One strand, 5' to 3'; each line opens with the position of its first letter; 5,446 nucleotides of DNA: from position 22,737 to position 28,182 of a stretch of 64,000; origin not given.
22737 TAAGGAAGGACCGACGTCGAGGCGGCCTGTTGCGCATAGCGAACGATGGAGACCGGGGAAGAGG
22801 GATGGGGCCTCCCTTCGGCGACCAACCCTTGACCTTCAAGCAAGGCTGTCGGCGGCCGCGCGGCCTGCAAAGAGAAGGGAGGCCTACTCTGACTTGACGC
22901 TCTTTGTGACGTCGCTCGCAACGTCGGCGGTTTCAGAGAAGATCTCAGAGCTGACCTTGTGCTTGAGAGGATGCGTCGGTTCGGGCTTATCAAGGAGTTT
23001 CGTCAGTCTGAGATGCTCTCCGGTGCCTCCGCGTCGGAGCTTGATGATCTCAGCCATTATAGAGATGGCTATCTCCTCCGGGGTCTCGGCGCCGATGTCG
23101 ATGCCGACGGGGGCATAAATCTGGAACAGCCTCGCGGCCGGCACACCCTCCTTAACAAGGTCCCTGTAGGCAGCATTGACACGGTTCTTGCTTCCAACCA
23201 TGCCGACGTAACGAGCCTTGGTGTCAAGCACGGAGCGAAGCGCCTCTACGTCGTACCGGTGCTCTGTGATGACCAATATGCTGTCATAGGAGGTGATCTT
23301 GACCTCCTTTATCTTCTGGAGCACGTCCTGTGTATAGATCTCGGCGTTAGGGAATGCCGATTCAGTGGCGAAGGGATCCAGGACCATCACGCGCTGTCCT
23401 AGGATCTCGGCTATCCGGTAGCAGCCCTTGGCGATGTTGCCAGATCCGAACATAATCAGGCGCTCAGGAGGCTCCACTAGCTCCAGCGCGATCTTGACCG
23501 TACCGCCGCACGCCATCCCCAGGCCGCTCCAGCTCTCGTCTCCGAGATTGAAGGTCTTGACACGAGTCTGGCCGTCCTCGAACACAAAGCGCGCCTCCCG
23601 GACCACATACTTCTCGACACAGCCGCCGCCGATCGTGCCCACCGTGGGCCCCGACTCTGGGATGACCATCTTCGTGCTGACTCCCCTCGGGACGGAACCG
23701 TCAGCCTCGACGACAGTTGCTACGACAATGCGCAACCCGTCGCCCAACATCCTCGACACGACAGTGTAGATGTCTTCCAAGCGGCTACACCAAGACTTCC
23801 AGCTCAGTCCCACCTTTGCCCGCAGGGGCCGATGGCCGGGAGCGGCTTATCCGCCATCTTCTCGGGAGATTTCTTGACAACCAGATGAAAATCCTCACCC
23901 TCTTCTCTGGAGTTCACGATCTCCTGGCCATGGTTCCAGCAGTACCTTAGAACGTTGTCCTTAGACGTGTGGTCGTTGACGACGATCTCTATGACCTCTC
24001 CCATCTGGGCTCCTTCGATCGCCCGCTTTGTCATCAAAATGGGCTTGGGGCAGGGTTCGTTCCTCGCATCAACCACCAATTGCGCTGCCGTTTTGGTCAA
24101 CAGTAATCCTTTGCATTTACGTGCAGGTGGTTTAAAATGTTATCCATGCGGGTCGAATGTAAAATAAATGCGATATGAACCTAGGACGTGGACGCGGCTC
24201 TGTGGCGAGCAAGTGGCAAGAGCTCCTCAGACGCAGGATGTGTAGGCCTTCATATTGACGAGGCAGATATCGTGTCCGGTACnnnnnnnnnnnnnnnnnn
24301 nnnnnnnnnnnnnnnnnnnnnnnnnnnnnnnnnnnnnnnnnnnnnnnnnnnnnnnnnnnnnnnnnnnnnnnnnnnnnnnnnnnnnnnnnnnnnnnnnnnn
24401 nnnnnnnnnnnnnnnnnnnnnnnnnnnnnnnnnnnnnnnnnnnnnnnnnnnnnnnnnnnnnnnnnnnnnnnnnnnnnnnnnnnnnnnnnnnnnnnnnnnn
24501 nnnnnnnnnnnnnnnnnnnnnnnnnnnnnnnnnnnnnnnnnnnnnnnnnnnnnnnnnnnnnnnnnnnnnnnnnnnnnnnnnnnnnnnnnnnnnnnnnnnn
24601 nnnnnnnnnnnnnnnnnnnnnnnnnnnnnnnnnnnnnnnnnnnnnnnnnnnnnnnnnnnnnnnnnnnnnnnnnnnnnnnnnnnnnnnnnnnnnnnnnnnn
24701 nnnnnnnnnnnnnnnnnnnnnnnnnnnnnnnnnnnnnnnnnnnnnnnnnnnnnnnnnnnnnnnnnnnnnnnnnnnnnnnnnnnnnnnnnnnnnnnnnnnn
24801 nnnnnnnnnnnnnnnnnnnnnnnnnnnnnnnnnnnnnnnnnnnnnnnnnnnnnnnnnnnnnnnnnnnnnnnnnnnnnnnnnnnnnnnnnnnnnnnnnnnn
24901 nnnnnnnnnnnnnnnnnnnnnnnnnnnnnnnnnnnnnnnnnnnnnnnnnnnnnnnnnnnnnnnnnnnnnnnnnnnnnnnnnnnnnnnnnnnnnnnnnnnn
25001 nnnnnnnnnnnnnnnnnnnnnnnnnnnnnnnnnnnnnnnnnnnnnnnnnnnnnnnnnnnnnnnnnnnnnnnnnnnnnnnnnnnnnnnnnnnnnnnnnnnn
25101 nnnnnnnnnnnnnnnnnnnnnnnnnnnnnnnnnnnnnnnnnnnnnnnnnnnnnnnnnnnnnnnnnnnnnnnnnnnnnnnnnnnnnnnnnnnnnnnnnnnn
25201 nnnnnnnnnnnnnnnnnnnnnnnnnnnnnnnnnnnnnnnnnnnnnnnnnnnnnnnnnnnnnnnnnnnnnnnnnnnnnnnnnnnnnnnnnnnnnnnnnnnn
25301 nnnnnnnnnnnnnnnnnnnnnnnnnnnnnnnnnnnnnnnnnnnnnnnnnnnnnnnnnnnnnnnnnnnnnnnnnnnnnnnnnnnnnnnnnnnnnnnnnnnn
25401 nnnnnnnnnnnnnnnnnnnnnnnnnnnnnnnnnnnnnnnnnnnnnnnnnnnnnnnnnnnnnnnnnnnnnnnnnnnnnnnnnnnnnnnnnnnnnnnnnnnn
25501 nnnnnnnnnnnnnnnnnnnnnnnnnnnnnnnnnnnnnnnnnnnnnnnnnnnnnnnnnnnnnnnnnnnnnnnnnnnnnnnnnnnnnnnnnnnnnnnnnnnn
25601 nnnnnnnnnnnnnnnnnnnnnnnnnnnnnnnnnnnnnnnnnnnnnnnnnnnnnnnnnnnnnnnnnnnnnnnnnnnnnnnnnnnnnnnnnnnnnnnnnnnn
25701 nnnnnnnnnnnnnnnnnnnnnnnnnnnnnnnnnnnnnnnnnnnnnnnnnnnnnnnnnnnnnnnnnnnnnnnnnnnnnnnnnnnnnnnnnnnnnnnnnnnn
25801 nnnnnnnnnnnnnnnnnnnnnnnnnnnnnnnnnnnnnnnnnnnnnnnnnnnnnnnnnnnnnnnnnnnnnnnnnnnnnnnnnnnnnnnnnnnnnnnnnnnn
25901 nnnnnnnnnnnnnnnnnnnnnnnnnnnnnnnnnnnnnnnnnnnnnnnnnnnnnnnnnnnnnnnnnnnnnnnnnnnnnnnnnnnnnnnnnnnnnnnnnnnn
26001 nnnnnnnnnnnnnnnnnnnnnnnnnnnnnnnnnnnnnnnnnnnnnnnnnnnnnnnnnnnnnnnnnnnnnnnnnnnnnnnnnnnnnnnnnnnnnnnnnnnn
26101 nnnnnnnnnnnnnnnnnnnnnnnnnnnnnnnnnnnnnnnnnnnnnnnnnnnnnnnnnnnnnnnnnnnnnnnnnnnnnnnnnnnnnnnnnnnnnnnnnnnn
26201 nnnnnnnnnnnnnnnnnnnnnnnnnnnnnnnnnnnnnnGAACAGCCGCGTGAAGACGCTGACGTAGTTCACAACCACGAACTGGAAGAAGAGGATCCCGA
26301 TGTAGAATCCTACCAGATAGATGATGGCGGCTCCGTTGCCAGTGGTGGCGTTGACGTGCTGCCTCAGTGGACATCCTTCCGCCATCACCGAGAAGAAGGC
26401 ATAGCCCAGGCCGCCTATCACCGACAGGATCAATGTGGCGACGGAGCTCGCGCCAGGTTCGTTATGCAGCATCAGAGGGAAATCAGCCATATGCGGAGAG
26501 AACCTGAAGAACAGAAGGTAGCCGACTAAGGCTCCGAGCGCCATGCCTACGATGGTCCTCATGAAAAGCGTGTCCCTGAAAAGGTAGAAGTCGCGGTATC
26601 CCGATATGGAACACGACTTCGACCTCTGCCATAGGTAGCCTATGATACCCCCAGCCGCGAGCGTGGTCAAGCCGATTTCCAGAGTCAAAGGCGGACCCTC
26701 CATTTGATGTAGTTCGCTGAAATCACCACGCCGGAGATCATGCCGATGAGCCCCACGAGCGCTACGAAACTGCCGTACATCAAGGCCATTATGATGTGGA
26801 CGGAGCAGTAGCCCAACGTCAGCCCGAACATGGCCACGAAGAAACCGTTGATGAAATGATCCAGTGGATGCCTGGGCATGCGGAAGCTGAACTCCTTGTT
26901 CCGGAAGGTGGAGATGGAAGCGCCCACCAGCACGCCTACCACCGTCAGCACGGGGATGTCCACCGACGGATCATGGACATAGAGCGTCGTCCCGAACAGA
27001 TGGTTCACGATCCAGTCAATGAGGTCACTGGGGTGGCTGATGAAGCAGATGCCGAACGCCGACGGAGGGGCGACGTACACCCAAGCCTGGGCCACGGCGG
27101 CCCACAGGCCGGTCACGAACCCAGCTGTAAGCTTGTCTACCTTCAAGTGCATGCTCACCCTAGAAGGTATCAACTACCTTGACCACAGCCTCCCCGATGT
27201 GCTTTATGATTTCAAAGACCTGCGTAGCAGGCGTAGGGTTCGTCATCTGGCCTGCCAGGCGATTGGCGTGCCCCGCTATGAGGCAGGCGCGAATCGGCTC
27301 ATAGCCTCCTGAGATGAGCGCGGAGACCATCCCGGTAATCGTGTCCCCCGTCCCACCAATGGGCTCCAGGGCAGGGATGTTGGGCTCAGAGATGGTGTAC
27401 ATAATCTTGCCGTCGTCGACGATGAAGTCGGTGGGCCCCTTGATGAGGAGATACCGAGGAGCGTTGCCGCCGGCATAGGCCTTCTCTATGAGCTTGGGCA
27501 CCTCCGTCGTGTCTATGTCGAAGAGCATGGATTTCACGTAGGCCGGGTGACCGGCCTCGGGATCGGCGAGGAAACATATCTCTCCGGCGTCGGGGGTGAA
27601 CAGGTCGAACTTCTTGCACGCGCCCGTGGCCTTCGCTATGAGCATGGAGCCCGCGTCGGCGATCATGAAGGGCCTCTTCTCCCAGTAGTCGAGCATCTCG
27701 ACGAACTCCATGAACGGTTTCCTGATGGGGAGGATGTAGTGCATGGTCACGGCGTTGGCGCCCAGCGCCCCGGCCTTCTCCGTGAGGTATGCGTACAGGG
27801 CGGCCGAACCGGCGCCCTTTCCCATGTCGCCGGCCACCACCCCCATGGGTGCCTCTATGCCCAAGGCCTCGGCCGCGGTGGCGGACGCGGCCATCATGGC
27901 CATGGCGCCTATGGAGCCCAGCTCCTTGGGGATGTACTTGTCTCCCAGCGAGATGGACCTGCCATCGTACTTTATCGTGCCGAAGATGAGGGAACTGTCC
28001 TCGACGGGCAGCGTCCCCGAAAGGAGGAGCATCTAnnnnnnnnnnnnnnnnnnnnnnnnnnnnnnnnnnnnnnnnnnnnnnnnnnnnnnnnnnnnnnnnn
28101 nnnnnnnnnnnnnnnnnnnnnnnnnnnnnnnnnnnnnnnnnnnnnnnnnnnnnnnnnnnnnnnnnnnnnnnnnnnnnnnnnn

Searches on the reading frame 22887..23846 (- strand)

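Call 80: search_protein_families(library=pfam, proteins=[window:22887-23846:-], max_evalue=0.01)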
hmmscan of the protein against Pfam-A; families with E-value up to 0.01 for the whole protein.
window:22887-23846:- (320 aa): 2 families
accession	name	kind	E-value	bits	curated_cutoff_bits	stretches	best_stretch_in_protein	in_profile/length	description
PF13478.12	XdhC_C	-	1.6e-31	109.9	29.7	1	130-267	1-125/125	XdhC Rossmann domain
PF02625.21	XdhC_CoxI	-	1.3e-19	70.3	24.3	1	36-99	4-67/68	XdhC and CoxI family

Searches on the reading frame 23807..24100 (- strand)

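Call 80: search_protein_families(library=pfam, proteins=[window:23807-24100:-], max_evalue=0.01)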
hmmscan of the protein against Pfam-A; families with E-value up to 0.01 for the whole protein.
window:23807-24100:- (98 aa): 1 family
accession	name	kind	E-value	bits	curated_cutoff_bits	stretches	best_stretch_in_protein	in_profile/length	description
PF01206.22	TusA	-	1.2e-19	70.3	28.6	1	9-77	2-70/70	Sulfurtransferase TusA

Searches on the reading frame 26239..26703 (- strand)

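Call 80: search_protein_families(library=pfam, proteins=[window:26239-26703:-], max_evalue=0.01)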
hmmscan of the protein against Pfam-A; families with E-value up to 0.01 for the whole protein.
window:26239-26703:- (155 aa): 1 family
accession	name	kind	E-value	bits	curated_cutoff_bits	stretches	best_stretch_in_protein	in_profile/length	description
PF04143.19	Sulf_transp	-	3.6e-07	30.5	27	1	27-141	1-104/310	Sulphur transport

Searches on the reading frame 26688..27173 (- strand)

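Call 80: search_protein_families(library=pfam, proteins=[window:26688-27173:-], max_evalue=0.01)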
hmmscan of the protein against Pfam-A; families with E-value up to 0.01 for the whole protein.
window:26688-27173:- (162 aa): 2 families
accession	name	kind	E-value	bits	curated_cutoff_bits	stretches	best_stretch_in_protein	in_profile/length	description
PF04143.19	Sulf_transp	-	8.1e-06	26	27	1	14-151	179-310/310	Sulphur transport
PF04138.20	GtrA_DPMS_TM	-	0.00081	20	26.1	1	69-151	24-107/117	GtrA/DPMS, transmembrane domain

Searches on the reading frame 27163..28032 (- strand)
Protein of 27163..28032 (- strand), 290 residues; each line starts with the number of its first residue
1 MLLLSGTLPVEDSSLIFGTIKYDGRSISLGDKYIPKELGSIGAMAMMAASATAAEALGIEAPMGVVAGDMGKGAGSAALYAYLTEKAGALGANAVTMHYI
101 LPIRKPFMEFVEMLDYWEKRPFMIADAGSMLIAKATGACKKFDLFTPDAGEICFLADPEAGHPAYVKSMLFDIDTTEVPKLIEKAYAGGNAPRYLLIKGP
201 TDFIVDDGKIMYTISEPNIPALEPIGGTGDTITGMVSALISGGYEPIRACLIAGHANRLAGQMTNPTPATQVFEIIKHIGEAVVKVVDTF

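Call 80: search_protein_families(library=pfam, proteins=[window:27163-28032:-], max_evalue=0.01)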
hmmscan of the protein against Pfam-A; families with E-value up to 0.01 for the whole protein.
window:27163-28032:- (290 aa): 1 family
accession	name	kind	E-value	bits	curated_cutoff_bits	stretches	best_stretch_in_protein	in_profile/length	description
PF01256.23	Carb_kinase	-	4.1e-07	30.2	27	1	120-264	93-223/242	NAD(P)H-hydrate dehydratase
